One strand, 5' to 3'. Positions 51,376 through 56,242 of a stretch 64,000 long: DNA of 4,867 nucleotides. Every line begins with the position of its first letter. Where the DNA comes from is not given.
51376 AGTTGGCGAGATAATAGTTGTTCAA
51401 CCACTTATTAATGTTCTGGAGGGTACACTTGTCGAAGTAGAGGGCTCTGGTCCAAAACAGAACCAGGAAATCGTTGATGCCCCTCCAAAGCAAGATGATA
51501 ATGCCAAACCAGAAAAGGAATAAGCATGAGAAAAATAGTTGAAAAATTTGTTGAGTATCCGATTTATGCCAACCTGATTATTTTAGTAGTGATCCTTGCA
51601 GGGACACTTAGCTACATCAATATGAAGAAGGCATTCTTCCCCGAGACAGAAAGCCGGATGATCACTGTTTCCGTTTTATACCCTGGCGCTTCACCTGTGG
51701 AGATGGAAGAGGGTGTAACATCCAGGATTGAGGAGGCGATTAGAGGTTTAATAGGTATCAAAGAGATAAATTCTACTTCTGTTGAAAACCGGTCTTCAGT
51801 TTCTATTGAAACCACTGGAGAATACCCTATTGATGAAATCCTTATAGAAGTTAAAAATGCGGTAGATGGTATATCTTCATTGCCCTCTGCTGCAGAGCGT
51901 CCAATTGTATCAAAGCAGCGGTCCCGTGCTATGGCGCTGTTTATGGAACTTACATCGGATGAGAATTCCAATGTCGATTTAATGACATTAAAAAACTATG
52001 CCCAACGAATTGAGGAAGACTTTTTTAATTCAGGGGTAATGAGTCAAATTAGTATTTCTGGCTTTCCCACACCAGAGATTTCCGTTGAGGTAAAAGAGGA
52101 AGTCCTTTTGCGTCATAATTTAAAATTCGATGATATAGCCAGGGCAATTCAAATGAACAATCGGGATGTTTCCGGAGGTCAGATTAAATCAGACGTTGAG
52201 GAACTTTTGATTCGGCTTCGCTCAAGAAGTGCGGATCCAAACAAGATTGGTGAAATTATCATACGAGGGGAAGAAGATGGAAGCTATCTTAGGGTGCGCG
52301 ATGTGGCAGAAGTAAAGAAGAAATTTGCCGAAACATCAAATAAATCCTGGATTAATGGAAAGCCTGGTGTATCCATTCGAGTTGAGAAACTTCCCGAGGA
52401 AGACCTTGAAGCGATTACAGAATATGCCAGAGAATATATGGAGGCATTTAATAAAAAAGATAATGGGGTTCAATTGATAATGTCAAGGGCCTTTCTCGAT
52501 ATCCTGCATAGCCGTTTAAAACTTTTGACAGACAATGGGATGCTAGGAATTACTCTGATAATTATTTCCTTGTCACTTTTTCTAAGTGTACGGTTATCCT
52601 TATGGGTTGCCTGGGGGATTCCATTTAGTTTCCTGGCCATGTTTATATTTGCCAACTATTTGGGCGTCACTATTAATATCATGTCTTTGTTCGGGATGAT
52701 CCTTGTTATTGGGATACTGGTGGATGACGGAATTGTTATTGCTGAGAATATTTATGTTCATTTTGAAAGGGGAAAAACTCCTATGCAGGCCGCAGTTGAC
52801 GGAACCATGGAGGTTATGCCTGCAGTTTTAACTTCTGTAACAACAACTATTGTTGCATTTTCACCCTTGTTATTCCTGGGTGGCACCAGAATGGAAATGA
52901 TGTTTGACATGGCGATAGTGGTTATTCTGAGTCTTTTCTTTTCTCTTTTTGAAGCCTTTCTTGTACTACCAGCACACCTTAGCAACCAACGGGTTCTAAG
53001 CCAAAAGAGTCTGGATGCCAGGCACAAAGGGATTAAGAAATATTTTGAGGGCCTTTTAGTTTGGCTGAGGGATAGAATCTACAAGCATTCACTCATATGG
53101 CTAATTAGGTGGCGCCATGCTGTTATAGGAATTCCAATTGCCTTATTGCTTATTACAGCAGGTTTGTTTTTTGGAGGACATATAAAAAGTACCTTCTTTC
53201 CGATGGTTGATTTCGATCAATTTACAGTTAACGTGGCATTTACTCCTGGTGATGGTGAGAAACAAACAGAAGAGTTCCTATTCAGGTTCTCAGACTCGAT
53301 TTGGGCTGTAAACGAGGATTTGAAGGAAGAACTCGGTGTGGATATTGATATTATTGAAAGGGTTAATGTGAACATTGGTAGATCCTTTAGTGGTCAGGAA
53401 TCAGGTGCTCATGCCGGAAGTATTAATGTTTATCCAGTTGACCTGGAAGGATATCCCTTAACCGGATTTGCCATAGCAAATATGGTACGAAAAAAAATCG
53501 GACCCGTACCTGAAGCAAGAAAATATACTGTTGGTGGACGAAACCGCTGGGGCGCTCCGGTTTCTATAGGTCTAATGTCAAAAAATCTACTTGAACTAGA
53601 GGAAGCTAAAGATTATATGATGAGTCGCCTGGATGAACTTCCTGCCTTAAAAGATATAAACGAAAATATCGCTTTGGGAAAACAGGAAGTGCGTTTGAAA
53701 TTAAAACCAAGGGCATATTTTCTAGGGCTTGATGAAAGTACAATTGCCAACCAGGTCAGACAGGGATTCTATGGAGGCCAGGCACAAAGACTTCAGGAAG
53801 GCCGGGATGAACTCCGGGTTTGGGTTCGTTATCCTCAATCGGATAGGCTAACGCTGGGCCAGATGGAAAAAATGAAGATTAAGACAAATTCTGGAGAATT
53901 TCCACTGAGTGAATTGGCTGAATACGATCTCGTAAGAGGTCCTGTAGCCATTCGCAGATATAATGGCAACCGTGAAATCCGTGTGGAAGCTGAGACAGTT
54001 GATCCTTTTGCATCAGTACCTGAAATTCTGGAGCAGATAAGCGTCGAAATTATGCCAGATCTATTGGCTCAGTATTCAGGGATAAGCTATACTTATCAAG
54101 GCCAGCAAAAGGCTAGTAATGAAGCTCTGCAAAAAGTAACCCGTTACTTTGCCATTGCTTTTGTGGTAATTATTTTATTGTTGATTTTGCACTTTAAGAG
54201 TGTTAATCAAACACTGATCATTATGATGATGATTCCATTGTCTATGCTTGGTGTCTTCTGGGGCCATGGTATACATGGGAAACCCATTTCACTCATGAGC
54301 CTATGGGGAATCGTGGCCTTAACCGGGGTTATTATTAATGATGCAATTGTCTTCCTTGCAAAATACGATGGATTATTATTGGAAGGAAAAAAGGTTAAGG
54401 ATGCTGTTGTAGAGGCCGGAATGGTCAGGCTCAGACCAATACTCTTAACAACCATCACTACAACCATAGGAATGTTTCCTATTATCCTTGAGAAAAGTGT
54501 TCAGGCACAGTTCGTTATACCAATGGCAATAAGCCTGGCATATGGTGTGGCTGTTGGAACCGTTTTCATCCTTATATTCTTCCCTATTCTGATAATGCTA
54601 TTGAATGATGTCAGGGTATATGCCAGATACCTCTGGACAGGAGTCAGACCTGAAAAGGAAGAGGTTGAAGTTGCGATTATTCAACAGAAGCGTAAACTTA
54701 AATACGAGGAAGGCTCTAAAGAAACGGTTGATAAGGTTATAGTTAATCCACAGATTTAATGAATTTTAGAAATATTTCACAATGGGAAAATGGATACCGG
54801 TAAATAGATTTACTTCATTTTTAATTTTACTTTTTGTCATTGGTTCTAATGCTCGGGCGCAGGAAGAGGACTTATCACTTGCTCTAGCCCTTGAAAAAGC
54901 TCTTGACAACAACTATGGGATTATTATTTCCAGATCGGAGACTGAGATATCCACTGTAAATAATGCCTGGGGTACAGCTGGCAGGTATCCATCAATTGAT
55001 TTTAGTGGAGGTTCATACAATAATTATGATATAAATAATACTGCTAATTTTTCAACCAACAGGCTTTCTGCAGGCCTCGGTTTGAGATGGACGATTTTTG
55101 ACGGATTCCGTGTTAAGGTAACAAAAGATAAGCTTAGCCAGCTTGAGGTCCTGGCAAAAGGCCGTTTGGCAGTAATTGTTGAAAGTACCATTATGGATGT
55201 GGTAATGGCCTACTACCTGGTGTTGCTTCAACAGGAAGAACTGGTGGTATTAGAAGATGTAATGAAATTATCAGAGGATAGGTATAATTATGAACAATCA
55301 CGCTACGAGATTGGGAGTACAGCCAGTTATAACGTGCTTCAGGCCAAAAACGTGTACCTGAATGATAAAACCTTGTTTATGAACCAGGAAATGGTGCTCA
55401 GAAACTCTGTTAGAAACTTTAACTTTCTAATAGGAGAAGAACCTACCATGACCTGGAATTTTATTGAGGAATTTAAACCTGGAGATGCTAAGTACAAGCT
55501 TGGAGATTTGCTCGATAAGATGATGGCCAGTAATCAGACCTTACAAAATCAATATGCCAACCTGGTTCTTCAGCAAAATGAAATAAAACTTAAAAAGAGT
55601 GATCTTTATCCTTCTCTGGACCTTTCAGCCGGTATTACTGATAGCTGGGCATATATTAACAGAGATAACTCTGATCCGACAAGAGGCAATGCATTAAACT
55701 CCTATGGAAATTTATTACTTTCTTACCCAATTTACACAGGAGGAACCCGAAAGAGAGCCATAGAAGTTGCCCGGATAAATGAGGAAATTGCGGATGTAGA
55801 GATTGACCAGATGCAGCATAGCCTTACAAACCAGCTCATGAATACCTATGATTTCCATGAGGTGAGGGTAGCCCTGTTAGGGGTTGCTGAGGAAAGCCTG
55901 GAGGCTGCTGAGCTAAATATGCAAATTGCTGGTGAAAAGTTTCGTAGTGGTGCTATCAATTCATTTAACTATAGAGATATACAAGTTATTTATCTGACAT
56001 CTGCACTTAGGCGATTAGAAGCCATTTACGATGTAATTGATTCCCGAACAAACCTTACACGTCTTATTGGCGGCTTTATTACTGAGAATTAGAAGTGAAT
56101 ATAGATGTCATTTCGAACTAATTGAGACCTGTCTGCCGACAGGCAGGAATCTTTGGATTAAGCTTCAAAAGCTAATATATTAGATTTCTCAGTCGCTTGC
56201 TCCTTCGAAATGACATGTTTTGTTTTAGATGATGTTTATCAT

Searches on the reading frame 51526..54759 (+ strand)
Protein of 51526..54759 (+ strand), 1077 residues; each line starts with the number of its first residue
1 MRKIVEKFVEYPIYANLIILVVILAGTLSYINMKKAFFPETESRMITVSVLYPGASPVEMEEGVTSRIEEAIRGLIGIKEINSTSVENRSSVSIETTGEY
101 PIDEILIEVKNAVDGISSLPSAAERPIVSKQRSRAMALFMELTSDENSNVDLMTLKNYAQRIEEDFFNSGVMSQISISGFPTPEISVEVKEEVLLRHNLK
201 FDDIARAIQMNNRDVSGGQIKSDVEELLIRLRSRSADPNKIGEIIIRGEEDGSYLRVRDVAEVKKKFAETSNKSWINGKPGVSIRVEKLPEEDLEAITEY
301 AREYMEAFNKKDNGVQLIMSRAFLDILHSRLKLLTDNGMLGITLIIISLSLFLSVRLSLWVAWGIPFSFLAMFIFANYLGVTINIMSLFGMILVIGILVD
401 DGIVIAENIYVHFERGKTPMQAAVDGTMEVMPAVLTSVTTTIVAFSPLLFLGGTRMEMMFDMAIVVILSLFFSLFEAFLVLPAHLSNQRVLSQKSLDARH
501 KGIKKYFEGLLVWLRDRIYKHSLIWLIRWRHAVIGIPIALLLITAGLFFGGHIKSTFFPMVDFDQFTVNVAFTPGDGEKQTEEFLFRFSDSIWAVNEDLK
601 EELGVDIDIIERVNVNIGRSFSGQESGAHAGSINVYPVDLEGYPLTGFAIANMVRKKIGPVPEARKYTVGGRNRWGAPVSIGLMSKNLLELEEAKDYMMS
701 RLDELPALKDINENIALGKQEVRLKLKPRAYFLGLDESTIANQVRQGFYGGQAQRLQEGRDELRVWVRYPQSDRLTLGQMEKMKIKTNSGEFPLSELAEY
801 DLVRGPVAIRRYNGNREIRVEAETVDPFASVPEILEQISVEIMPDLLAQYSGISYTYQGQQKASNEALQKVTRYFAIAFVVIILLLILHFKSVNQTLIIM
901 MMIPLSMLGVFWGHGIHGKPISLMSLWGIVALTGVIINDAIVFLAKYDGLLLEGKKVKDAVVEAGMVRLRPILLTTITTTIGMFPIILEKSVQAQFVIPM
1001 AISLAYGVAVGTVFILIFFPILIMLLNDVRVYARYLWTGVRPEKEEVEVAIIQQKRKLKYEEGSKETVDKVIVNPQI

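Call 48: search_protein_families(library=pfam, max_evalue=0.001, proteins=[window:51526-54759:+])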
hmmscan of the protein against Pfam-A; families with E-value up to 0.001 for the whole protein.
window:51526-54759:+ (1077 aa): 2 families
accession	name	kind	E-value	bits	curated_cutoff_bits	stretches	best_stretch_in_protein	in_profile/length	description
PF00873.25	ACR_tran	-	7.7e-155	517.6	28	1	5-1026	2-1020/1021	AcrB/AcrD/AcrF family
PF03176.21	MMPL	-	1.3e-09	38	20.5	1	829-1028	108-304/333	MMPL family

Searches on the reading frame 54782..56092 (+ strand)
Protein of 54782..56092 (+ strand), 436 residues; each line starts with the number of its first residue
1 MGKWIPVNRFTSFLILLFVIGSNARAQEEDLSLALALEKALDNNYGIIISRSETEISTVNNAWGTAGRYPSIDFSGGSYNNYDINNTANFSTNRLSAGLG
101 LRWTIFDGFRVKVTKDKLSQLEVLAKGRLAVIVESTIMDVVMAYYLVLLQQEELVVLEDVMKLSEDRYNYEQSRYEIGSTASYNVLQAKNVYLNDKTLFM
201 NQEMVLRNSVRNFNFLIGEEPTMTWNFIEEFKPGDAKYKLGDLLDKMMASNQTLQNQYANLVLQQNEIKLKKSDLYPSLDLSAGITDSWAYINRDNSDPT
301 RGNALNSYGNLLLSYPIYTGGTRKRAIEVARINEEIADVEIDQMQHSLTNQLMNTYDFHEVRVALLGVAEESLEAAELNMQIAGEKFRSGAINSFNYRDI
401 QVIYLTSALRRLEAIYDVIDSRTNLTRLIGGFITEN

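Call 48: search_protein_families(library=pfam, max_evalue=0.001, proteins=[window:54782-56092:+])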
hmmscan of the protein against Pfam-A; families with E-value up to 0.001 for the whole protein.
window:54782-56092:+ (436 aa): 1 family
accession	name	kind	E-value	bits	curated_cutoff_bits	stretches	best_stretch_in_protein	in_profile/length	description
PF02321.23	OEP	-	5.6e-49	166.9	22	2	242-430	3-187/187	Outer membrane efflux protein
